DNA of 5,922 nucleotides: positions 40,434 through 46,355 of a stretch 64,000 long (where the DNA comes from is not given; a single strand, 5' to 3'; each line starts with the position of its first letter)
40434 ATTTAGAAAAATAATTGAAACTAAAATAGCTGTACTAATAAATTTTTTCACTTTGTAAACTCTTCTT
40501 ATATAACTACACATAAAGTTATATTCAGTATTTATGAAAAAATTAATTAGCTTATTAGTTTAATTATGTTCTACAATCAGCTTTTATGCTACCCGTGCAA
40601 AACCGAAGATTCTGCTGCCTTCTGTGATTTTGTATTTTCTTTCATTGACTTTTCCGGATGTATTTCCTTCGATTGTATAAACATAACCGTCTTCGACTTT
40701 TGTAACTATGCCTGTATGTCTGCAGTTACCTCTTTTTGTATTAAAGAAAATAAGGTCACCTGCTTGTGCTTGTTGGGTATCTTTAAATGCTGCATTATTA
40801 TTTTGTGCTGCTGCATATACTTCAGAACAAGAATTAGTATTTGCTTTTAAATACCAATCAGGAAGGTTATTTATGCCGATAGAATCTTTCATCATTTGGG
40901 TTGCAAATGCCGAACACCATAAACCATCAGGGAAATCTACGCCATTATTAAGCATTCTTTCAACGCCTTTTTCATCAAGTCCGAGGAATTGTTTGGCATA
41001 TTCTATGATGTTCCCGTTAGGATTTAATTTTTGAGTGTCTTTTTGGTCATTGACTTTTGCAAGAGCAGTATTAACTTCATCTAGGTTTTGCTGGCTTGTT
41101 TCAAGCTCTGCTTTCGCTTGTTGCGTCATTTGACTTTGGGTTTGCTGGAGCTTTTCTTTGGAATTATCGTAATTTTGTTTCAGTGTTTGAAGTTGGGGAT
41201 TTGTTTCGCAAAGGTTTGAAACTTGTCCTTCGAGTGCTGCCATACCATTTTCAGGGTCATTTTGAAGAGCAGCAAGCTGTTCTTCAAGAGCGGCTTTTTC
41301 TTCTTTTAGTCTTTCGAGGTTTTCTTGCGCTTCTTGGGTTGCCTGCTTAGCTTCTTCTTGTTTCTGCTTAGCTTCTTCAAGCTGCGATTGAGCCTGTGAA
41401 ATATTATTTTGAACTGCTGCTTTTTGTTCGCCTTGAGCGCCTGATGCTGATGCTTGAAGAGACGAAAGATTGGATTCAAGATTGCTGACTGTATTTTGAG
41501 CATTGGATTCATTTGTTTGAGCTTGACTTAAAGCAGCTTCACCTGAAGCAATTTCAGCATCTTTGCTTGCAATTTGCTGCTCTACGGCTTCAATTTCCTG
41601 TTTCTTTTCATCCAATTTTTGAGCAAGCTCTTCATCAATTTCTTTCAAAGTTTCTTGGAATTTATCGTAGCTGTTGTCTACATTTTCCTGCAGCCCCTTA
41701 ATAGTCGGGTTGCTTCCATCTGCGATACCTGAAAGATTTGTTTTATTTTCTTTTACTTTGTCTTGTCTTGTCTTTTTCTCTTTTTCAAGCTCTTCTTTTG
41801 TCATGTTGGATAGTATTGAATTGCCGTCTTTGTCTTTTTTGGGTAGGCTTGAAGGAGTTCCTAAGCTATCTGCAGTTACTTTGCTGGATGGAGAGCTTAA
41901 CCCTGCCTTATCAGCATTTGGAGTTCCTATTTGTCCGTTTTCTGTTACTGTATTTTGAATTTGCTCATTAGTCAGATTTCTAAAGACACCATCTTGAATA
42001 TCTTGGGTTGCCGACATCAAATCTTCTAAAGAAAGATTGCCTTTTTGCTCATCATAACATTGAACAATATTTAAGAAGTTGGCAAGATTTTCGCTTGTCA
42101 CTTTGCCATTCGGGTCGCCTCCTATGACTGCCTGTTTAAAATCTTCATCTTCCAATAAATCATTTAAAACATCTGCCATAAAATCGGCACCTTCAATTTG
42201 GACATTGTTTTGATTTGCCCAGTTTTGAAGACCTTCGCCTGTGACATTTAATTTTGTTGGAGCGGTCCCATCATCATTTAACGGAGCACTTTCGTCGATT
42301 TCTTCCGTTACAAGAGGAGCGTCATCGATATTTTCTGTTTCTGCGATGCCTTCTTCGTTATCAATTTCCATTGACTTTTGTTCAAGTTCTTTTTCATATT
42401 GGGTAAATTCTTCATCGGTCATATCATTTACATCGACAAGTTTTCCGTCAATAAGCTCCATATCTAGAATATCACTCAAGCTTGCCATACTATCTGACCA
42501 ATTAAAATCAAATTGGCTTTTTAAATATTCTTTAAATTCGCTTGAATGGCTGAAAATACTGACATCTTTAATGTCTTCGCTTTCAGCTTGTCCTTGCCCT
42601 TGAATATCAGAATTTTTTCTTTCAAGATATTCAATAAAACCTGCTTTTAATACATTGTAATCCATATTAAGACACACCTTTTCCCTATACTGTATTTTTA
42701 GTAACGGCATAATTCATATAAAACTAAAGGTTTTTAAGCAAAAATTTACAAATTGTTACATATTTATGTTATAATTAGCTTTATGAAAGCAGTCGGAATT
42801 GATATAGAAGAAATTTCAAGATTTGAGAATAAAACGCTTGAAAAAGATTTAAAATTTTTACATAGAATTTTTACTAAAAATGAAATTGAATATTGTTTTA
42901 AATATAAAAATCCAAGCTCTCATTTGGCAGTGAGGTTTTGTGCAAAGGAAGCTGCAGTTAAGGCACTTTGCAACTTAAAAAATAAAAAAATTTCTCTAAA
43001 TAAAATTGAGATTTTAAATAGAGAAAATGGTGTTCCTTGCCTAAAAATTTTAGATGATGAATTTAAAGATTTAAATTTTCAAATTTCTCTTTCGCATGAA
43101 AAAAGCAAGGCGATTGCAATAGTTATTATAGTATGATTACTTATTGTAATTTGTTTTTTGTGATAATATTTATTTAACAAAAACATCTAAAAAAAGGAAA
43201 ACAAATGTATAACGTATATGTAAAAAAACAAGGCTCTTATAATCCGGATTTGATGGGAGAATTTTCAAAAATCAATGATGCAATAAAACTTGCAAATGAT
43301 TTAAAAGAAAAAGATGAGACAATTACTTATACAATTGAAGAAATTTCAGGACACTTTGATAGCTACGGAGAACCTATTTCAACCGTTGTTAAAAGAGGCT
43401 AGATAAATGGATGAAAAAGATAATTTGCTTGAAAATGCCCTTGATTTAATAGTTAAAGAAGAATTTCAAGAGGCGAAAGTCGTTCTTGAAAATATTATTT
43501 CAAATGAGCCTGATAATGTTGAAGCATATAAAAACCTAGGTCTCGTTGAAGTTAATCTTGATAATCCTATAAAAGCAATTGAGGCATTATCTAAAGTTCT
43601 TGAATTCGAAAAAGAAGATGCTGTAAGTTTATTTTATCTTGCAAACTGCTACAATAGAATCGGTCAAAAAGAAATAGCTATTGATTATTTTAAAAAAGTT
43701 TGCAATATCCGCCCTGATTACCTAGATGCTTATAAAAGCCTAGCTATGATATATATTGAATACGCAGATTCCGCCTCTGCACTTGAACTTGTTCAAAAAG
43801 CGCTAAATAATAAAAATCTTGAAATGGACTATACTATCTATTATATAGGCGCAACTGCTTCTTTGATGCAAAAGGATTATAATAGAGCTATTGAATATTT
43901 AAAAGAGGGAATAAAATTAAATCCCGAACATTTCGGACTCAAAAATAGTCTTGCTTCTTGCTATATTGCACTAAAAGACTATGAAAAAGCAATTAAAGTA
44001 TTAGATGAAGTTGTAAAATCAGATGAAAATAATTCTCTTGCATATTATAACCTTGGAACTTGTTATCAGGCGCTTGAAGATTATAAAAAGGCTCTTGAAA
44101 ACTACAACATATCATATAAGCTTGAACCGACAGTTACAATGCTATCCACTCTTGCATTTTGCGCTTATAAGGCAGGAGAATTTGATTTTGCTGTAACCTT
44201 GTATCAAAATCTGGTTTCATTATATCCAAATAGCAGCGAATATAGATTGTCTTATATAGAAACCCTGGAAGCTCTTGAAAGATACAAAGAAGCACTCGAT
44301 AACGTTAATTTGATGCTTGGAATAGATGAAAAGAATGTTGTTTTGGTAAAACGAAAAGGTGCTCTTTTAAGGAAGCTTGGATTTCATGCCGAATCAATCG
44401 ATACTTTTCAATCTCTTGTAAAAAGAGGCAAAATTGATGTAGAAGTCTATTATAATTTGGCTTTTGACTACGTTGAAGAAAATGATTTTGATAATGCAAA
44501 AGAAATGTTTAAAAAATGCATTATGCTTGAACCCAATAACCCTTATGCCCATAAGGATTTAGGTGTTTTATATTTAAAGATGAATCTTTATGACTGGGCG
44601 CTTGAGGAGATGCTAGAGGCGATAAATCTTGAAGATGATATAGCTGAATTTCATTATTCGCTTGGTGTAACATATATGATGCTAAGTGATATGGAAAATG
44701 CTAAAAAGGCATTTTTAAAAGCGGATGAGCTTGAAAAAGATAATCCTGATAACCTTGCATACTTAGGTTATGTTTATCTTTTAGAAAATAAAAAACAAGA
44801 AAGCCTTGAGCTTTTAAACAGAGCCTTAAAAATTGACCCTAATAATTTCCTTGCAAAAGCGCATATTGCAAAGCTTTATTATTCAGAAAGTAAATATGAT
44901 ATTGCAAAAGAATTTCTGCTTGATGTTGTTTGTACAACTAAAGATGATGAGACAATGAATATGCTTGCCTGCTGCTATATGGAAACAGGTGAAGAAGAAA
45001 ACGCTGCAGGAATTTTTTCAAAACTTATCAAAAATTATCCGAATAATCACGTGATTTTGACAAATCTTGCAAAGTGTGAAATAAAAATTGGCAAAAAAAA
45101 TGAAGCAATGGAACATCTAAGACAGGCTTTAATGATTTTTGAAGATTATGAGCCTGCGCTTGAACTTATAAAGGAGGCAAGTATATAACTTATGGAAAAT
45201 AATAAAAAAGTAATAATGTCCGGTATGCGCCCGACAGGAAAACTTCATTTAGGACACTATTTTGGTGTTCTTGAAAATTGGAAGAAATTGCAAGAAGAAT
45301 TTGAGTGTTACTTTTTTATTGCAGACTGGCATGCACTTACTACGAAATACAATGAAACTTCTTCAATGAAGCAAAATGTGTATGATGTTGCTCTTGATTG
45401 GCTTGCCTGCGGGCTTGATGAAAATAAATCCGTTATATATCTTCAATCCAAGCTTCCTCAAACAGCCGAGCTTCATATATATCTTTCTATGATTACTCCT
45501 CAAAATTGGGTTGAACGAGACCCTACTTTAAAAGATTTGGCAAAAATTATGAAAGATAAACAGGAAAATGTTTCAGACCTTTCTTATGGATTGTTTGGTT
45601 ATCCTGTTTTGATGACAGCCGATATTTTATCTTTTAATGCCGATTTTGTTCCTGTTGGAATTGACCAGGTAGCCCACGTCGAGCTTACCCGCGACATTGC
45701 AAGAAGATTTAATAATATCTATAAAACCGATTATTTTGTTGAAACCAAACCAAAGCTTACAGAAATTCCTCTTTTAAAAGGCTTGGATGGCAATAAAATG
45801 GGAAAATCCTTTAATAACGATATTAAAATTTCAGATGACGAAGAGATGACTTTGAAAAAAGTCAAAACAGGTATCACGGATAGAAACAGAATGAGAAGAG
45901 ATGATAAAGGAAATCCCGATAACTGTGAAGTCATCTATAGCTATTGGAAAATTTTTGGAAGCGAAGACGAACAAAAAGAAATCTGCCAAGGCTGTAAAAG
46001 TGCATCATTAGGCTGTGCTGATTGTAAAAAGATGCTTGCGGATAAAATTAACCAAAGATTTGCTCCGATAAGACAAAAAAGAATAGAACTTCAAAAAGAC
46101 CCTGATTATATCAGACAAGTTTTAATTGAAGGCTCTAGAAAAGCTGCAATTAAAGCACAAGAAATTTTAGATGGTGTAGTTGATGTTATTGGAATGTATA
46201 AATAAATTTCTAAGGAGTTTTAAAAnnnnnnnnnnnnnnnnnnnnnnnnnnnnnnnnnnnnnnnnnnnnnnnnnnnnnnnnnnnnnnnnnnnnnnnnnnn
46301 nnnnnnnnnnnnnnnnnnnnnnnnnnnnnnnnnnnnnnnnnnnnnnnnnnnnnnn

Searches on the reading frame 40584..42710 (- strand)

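Call 19: search_protein_families(library=pfam, proteins=[window:40584-42710:-], max_evalue=0.001)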
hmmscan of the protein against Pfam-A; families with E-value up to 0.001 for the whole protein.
window:40584-42710:- (708 aa): 3 families
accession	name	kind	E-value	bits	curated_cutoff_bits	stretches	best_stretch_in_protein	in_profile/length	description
PF05257.22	CHAP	-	1.8e-10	41.6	26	1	597-683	7-81/81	CHAP domain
PF16515.11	HIP1_clath_bdg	-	1.9e-05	25.4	28.8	1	340-414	21-95/99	Clathrin-binding domain of Huntingtin-interacting protein 1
PF00877.26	NLPC_P60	-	3.7e-05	24.1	23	1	595-675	12-73/105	NlpC/P60 family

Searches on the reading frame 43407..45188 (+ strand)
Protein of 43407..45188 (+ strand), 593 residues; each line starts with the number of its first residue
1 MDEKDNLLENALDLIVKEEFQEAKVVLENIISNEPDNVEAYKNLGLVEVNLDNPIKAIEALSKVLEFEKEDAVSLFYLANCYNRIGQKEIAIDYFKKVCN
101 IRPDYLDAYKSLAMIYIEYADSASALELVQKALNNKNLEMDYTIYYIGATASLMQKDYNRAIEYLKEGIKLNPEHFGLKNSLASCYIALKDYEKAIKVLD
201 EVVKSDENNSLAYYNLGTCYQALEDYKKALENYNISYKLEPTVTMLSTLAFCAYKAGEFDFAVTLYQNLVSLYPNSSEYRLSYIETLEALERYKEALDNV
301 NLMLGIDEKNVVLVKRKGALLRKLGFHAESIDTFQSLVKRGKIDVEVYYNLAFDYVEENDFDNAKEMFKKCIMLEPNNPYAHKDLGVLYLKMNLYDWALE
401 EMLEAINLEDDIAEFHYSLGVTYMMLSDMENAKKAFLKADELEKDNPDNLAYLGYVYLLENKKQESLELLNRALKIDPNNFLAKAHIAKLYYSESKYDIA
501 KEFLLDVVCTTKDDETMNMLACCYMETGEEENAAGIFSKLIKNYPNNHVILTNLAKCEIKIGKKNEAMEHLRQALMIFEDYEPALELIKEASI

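Call 18: search_protein_families(library=pfam, proteins=[window:43407-45188:+], max_evalue=0.001)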
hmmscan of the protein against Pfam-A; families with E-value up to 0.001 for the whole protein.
window:43407-45188:+ (593 aa): 37 families (the best 25 are shown)
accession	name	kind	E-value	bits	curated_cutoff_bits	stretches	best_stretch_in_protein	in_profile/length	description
PF07719.23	TPR_2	-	4.4e-60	195.3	27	3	211-242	2-33/34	Tetratricopeptide repeat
PF00515.34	TPR_1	-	9.8e-54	177.6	27.8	4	211-241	2-32/34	Tetratricopeptide repeat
PF14559.12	TPR_19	-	1.6e-48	163.4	25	4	153-213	2-61/68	Tetratricopeptide repeat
PF13181.12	TPR_8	-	9.3e-42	138.1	25.7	2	346-378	2-34/34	Tetratricopeptide repeat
PF13428.12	TPR_14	-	7.9e-39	128.6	23.5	0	181-217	6-42/44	Tetratricopeptide repeat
PF13174.12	TPR_6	-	8.2e-39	130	26.3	1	519-546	5-32/33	Tetratricopeptide repeat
PF13431.12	TPR_17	-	9.8e-39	128.8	24.4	1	200-231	3-34/34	Tetratricopeptide repeat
PF13424.12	TPR_12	-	3.8e-35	120.4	30.1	2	180-234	7-69/77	Tetratricopeptide repeat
PF13432.12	TPR_16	-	4.3e-33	113.8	32.7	1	155-209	10-64/65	Tetratricopeptide repeat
PF12895.13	ANAPC3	-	5e-33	113.7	27.2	5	124-201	7-81/82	Anaphase-promoting complex, cyclosome, subunit 3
PF13414.12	TPR_11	-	2.2e-32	110.9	26.8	2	186-222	4-40/42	TPR repeat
PF23914.1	TPR_CcmH_CycH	-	6.7e-29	101.2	42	4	15-134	27-149/158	Cytochrome c-type biogenesis protein H TPR domain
PF13429.12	TPR_15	-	1.5e-16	61.1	26.2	3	440-576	140-276/280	Tetratricopeptide repeat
PF13371.12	TPR_9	-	4.3e-16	59.1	35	0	15-67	6-58/73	Tetratricopeptide repeat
PF14561.12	TPR_20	-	6.7e-15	55.6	25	0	462-515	3-56/90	Tetratricopeptide repeat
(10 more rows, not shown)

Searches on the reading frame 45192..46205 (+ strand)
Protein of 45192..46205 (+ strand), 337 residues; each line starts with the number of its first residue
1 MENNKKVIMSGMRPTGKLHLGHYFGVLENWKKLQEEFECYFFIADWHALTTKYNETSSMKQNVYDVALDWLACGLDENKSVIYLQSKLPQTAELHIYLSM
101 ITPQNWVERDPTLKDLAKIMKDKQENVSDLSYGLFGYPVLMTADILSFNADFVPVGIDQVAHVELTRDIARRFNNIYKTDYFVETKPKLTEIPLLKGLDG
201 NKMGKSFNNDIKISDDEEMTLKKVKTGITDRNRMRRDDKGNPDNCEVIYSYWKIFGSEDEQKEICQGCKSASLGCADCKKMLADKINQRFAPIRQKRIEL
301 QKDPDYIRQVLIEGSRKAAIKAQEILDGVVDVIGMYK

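Call 18: search_protein_families(library=pfam, proteins=[window:45192-46205:+], max_evalue=0.001)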
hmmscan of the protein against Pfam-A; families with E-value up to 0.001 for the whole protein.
window:45192-46205:+ (337 aa): 1 family
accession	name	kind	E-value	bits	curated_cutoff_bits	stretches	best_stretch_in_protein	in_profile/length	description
PF00579.31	tRNA-synt_1b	-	3.3e-68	230.6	21.1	1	3-290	3-291/292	tRNA synthetases class I (W and Y)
